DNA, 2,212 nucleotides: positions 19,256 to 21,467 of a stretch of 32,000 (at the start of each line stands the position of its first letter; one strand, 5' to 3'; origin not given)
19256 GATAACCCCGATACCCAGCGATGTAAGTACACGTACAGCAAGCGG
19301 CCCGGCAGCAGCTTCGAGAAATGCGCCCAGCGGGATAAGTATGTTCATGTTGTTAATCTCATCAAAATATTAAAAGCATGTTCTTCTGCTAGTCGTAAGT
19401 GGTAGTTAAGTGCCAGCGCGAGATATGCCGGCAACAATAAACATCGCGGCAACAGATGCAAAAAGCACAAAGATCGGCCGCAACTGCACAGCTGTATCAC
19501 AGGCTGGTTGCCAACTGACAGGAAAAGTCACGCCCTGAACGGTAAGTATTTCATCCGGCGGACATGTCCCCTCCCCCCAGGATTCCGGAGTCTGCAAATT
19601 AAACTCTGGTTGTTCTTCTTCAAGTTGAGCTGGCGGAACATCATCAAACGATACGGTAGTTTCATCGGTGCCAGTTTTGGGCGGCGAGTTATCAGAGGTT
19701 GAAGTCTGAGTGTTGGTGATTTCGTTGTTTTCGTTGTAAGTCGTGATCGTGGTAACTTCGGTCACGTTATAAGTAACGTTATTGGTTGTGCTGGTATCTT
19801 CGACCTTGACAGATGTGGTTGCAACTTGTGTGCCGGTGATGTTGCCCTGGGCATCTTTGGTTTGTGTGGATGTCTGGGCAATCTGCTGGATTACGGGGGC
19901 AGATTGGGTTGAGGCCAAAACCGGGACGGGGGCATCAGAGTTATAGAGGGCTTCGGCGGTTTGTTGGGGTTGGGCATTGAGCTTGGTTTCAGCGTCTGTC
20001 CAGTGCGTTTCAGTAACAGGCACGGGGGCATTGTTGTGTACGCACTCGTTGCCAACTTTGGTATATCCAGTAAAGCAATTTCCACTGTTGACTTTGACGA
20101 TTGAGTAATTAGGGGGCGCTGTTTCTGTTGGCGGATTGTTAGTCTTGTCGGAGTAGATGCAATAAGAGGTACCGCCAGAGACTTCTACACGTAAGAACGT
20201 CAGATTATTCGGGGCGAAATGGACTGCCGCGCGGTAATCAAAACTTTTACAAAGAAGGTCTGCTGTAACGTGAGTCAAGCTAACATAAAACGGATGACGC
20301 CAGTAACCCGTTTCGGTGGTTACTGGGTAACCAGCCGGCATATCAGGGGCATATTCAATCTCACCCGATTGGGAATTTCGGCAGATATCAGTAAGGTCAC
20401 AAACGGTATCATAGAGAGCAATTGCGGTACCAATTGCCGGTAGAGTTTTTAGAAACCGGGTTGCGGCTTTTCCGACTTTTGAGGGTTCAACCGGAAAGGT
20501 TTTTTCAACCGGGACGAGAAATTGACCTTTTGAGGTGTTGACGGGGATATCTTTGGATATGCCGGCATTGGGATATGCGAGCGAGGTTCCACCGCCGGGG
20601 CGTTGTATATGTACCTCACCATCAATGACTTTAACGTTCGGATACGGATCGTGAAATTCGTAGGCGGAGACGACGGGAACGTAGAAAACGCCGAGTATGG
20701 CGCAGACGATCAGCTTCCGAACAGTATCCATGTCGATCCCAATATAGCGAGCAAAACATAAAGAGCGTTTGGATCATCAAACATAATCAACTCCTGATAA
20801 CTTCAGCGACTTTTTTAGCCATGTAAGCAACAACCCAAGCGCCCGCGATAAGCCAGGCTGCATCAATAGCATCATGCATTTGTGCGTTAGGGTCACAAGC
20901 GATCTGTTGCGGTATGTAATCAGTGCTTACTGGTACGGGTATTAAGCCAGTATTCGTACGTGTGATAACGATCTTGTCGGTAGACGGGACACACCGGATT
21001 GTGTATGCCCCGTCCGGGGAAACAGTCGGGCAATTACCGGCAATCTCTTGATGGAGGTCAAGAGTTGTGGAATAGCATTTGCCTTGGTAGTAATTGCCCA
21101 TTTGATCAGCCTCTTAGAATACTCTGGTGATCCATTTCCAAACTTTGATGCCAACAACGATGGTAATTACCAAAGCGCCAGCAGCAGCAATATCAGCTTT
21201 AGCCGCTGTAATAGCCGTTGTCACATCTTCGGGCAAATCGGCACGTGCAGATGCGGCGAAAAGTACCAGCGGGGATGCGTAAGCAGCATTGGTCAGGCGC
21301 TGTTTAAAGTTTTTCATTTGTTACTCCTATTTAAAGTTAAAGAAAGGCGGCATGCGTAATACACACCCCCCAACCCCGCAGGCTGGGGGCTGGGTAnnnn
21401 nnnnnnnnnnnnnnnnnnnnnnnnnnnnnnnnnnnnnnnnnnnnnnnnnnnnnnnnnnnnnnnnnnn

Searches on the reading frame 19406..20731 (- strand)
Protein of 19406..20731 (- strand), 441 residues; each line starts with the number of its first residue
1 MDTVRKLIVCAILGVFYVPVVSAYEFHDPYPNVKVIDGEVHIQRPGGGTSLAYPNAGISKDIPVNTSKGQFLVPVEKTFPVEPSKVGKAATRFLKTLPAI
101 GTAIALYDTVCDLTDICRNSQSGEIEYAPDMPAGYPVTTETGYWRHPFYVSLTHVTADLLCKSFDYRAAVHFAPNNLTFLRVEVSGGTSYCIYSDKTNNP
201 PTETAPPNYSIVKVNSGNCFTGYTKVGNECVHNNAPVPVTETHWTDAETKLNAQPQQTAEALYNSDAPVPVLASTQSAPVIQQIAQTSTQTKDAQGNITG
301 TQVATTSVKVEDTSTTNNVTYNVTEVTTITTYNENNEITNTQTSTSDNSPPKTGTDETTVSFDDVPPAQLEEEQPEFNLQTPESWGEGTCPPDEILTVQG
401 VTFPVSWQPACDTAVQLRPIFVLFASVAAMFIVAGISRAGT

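Call 13: search_protein_families(library=pfam, proteins=[window:19406-20731:-], max_evalue=0.01)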
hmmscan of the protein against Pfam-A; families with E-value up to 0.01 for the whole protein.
window:19406-20731:- (441 aa): 0 families

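Call 14: search_protein_families(library=phrogs, proteins=[window:19406-20731:-], max_evalue=0.01)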
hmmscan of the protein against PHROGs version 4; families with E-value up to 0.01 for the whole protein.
window:19406-20731:- (441 aa): 6 families
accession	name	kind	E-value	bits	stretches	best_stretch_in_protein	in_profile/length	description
phrog_13221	-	unknown function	2.8e-11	44.3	1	94-440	81-425/427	-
phrog_4352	-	unknown function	1e-07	32.2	1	380-435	418-476/479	-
phrog_4544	-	unknown function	4.9e-07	30.2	1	79-376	92-394/501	-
phrog_7568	-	unknown function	4.1e-05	24.2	1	388-440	375-431/433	-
phrog_4454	-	unknown function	0.00025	21.5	1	332-436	370-475/477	-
phrog_19149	-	unknown function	0.007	16.7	1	385-436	342-397/403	-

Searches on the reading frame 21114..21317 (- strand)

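Call 14: search_protein_families(library=phrogs, proteins=[window:21114-21317:-], max_evalue=0.01)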
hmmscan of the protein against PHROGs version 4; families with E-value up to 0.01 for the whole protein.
window:21114-21317:- (67 aa): 4 families
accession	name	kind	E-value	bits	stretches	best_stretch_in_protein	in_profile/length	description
phrog_7106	-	head and packaging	2.8e-13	51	1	2-65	5-70/72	major head protein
phrog_2374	-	unknown function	6.1e-09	36.7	1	9-67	14-73/74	-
phrog_18198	-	unknown function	0.00069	20.6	1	12-63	15-68/73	-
phrog_1859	-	head and packaging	0.0011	20.2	1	2-57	2-60/76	major head protein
